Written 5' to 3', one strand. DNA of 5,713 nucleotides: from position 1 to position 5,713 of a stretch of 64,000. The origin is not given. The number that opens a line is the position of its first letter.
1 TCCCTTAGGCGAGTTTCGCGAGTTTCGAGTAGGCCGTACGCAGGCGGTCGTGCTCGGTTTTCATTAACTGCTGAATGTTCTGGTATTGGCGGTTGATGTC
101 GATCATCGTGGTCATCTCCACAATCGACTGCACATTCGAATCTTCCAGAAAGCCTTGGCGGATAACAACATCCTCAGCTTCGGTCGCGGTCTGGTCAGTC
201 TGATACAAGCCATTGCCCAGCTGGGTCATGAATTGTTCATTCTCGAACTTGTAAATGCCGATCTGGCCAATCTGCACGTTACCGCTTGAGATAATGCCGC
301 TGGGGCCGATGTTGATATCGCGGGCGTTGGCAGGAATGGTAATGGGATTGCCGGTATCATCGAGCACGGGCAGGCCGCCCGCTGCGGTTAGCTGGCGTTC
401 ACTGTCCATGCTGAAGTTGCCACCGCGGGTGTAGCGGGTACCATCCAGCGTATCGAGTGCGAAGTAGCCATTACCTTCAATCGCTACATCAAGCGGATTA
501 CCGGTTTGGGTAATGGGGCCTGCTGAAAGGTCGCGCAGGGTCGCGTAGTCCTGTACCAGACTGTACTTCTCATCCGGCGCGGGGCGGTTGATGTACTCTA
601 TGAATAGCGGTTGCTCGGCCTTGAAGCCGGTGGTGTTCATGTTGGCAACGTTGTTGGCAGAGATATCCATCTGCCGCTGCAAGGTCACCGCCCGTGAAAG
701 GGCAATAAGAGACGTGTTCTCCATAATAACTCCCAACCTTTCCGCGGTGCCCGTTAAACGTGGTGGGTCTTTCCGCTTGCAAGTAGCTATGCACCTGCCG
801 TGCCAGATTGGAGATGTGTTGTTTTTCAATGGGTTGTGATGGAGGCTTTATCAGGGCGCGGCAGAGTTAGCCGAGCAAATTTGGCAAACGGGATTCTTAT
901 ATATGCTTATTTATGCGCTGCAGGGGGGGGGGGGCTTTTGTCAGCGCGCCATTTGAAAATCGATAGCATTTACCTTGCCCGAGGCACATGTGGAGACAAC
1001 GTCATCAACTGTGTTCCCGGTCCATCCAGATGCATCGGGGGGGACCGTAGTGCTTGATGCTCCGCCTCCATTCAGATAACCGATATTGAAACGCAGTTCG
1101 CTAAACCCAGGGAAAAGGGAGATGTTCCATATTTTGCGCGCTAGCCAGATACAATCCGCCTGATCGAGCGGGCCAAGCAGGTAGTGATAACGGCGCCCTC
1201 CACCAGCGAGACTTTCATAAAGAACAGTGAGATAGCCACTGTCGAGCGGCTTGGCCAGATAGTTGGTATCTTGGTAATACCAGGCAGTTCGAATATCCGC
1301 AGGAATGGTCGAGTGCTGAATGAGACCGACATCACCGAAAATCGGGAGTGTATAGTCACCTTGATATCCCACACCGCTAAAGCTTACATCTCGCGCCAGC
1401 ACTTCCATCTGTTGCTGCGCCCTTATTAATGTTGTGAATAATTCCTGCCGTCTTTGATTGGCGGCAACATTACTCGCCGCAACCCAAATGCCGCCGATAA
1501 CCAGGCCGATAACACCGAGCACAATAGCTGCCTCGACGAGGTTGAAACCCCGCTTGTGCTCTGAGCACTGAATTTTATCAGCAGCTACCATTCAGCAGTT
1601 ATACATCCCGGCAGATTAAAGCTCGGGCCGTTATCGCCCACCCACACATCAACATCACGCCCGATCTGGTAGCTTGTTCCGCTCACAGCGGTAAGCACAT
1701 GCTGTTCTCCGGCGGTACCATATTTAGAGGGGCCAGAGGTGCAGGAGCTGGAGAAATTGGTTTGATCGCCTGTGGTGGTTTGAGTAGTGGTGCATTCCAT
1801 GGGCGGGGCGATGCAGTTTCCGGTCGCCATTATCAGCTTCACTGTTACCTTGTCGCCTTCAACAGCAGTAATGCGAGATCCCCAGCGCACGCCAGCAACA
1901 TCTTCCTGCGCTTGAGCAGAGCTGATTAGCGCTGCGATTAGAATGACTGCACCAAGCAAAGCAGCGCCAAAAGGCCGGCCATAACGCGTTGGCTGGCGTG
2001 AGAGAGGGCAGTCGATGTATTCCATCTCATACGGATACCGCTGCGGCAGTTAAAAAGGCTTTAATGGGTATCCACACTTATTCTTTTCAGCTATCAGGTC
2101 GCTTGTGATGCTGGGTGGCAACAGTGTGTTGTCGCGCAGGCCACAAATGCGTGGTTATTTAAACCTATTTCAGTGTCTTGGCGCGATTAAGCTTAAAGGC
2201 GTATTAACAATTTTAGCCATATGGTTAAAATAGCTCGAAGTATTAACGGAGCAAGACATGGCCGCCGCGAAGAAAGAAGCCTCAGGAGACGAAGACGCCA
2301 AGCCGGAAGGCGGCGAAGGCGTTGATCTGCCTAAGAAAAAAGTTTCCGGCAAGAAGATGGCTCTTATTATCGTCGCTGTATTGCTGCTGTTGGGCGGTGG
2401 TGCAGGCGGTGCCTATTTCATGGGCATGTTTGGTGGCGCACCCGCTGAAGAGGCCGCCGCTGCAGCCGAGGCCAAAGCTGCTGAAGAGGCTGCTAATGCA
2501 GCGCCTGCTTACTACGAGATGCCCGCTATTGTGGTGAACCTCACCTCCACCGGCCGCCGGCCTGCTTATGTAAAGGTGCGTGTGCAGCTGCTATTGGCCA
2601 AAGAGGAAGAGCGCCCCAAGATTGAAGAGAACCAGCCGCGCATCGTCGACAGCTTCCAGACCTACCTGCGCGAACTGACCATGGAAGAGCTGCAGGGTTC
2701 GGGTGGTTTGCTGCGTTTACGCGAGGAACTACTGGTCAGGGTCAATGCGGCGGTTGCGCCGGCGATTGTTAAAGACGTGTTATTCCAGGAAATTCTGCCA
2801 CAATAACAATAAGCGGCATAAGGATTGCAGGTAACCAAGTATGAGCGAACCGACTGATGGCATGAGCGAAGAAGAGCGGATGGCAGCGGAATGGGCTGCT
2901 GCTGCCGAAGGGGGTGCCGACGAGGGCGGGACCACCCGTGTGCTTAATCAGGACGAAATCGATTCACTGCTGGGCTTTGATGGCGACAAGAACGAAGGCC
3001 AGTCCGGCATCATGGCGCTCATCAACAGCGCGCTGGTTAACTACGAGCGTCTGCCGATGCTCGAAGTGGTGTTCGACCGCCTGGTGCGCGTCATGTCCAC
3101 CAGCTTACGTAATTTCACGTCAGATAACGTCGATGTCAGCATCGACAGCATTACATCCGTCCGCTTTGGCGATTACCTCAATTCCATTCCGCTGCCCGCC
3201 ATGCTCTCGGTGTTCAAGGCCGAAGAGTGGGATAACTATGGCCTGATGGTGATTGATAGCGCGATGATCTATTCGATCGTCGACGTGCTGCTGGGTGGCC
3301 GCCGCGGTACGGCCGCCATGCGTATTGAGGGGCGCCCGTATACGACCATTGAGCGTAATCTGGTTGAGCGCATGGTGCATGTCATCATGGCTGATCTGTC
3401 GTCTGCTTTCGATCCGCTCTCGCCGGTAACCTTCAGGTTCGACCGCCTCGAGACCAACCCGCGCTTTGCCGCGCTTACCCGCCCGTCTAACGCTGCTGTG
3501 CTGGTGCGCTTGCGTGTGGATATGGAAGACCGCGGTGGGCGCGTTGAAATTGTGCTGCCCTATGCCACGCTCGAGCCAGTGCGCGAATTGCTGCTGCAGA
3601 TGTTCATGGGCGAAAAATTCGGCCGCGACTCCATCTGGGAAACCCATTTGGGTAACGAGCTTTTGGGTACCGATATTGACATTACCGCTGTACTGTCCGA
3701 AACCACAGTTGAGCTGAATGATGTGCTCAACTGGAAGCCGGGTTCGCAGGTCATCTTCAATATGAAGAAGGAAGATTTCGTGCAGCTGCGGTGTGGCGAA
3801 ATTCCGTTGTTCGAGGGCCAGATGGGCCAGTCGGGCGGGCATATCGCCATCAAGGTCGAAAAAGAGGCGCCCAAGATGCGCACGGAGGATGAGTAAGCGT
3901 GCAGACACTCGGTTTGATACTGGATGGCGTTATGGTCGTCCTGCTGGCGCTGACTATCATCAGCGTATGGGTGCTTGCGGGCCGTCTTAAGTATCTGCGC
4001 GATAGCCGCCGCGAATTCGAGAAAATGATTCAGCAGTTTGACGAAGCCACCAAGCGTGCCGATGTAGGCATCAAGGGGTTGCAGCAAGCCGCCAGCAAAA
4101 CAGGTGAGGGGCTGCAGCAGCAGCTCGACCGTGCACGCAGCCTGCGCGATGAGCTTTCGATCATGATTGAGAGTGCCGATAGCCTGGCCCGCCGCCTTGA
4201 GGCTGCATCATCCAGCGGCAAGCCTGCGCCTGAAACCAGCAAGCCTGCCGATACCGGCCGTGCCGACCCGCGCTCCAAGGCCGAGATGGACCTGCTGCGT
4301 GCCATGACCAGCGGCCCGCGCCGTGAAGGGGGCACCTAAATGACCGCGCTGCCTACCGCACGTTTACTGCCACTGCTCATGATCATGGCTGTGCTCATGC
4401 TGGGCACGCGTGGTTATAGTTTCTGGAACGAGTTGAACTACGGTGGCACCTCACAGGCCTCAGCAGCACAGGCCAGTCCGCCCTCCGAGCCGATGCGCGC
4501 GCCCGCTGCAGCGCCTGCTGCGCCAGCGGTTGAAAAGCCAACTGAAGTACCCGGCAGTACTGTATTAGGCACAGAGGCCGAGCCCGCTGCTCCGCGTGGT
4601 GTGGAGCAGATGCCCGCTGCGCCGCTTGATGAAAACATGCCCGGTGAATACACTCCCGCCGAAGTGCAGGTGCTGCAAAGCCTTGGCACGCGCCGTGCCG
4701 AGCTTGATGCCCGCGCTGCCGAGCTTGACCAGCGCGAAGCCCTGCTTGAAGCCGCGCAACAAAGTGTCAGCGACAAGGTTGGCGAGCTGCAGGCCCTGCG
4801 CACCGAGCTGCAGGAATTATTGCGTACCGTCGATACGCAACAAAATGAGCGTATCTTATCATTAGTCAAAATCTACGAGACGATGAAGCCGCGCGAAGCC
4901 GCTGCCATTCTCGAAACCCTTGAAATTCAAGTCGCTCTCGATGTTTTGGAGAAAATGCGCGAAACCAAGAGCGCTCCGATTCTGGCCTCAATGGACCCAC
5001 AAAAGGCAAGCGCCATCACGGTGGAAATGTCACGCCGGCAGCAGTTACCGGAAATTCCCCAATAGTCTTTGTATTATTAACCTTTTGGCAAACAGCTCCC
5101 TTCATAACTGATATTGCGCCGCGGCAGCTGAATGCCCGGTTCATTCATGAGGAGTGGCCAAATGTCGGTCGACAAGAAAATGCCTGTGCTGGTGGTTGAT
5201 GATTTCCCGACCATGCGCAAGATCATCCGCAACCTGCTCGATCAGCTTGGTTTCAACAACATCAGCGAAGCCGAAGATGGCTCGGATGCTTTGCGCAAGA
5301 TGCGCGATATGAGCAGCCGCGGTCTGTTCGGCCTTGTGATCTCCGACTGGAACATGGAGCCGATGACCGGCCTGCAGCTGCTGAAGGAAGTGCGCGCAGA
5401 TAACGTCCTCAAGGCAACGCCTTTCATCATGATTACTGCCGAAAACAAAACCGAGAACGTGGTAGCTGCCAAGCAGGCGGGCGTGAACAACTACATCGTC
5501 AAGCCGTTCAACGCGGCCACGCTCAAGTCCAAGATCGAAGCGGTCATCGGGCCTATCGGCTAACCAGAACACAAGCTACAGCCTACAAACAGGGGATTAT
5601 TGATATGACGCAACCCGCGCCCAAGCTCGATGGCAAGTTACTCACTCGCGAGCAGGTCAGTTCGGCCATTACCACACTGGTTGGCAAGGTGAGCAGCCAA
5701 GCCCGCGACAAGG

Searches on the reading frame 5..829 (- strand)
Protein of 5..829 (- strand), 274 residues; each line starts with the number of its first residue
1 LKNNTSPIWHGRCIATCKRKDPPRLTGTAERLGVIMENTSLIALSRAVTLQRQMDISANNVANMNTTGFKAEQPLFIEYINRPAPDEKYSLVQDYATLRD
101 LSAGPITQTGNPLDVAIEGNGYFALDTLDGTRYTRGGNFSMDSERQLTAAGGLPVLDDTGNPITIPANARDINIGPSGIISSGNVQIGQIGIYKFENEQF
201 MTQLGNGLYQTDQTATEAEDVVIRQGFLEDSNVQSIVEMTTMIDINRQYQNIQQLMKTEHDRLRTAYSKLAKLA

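Call 73: search_protein_families(library=pfam, proteins=[window:5-829:-], max_evalue=0.00001)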
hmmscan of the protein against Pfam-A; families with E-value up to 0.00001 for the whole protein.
window:5-829:- (274 aa): 3 families
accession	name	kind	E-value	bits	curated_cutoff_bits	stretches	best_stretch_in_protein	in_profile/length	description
PF22692.1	LlgE_F_G_D1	-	6e-17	62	27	1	116-181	1-63/64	Flagellar hook protein FlgE/F/G D1 domain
PF06429.18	Flg_bbr_C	-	1.2e-12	47.6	23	1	224-266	1-43/46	Flagellar basal body rod FlgEFG protein C-terminal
PF00460.25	Flg_bb_rod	-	4.4e-09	36.6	20.7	1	42-70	3-31/31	Flagella basal body rod protein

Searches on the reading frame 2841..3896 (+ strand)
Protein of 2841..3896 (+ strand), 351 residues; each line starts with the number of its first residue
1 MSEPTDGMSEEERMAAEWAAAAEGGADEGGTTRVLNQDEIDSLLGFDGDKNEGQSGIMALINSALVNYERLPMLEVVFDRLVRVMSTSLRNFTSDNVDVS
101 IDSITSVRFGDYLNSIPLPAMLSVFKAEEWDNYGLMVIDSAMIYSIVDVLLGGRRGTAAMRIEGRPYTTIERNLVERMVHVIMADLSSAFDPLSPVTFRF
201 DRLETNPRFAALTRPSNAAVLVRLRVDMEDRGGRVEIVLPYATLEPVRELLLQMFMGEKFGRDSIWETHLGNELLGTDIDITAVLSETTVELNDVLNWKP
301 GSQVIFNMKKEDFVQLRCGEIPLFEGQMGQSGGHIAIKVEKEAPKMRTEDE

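Call 73: search_protein_families(library=pfam, proteins=[window:2841-3896:+], max_evalue=0.00001)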
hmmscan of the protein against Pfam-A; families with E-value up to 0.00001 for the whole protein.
window:2841-3896:+ (351 aa): 2 families
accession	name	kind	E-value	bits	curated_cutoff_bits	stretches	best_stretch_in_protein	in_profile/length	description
PF02154.20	FliM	-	3.8e-65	219.9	27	1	60-251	3-192/192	Flagellar motor switch protein FliM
PF01052.25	FliMN_C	-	7.9e-17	61.4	23.8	1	273-341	2-70/73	Type III flagellar switch regulator (C-ring) FliN C-term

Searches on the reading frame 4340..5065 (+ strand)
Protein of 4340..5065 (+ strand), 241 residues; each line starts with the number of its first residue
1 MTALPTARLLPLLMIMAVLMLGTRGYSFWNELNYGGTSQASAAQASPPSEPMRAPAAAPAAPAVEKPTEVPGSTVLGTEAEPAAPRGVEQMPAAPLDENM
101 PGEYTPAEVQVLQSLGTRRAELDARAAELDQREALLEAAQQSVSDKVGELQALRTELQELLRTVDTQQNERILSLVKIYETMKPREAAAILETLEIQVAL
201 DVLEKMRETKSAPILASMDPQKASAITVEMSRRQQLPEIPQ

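Call 73: search_protein_families(library=pfam, proteins=[window:4340-5065:+], max_evalue=0.00001)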
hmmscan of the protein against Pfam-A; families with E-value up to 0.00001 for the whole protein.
window:4340-5065:+ (241 aa): 1 family
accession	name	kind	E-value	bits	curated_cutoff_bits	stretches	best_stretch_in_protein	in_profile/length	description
PF03448.22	MgtE_N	-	8.7e-07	29.9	25.9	1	175-231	6-62/102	MgtE intracellular N domain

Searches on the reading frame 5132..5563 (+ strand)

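Call 73: search_protein_families(library=pfam, proteins=[window:5132-5563:+], max_evalue=0.00001)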
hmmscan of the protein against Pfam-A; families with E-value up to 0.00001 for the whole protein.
window:5132-5563:+ (143 aa): 1 family
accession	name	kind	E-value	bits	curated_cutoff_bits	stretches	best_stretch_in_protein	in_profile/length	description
PF00072.30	Response_reg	-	5.7e-28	97.7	30.2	1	19-135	1-110/111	Response regulator receiver domain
